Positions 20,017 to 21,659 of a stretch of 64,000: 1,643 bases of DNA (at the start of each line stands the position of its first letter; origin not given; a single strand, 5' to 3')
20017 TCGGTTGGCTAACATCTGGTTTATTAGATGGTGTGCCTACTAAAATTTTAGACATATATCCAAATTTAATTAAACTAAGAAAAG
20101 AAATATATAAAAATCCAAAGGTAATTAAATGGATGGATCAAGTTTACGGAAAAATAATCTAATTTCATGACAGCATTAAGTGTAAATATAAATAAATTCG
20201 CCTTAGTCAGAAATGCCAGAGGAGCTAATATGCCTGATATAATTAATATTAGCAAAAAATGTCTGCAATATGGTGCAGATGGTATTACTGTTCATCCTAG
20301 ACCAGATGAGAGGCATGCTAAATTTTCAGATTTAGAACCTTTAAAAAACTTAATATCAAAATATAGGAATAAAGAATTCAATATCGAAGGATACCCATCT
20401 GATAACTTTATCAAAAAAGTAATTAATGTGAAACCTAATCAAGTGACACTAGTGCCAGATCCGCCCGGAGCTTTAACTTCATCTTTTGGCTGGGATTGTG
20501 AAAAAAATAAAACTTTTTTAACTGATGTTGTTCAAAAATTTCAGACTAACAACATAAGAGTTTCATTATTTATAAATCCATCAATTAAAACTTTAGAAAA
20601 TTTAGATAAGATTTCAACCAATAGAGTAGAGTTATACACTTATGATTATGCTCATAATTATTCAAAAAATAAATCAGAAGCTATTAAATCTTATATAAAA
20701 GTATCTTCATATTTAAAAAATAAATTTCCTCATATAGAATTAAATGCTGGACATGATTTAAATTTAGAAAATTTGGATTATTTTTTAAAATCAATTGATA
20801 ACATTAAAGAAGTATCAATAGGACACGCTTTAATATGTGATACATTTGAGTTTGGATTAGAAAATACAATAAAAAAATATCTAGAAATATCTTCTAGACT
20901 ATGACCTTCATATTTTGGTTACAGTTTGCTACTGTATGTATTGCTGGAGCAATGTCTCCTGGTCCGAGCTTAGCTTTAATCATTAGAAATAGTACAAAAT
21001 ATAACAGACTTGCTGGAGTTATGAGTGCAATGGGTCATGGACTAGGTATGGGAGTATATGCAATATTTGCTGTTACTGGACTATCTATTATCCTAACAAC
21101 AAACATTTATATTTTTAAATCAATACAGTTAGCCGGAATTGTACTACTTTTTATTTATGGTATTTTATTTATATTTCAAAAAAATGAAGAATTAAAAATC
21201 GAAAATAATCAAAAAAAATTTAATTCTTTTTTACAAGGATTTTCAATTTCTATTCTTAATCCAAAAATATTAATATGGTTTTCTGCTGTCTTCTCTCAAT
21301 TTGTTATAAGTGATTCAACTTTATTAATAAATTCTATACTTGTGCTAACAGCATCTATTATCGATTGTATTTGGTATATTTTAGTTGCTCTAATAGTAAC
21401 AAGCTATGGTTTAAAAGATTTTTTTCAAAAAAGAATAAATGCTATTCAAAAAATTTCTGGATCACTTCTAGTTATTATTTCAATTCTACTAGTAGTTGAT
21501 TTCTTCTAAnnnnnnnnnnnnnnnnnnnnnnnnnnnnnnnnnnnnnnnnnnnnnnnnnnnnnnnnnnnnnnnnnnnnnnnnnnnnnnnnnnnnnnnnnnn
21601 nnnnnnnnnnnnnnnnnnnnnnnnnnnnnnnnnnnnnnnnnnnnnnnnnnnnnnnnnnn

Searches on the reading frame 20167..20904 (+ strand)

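Call 30: search_protein_families(library=pfam, proteins=[window:20167-20904:+], max_evalue=0.001)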
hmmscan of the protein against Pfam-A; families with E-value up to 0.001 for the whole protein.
window:20167-20904:+ (245 aa): 1 family
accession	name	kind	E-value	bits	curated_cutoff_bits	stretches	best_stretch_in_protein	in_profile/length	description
PF03740.19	PdxJ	-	2.2e-74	250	24.5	1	4-241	2-233/234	Pyridoxal phosphate biosynthesis protein PdxJ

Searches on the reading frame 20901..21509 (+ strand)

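Call 30: search_protein_families(library=pfam, proteins=[window:20901-21509:+], max_evalue=0.001)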
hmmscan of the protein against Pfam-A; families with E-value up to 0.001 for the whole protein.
window:20901-21509:+ (202 aa): 1 family
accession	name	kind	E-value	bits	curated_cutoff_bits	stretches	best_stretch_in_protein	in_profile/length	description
PF01810.24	LysE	-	7.5e-28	97.8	25.6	1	15-199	2-191/193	LysE type translocator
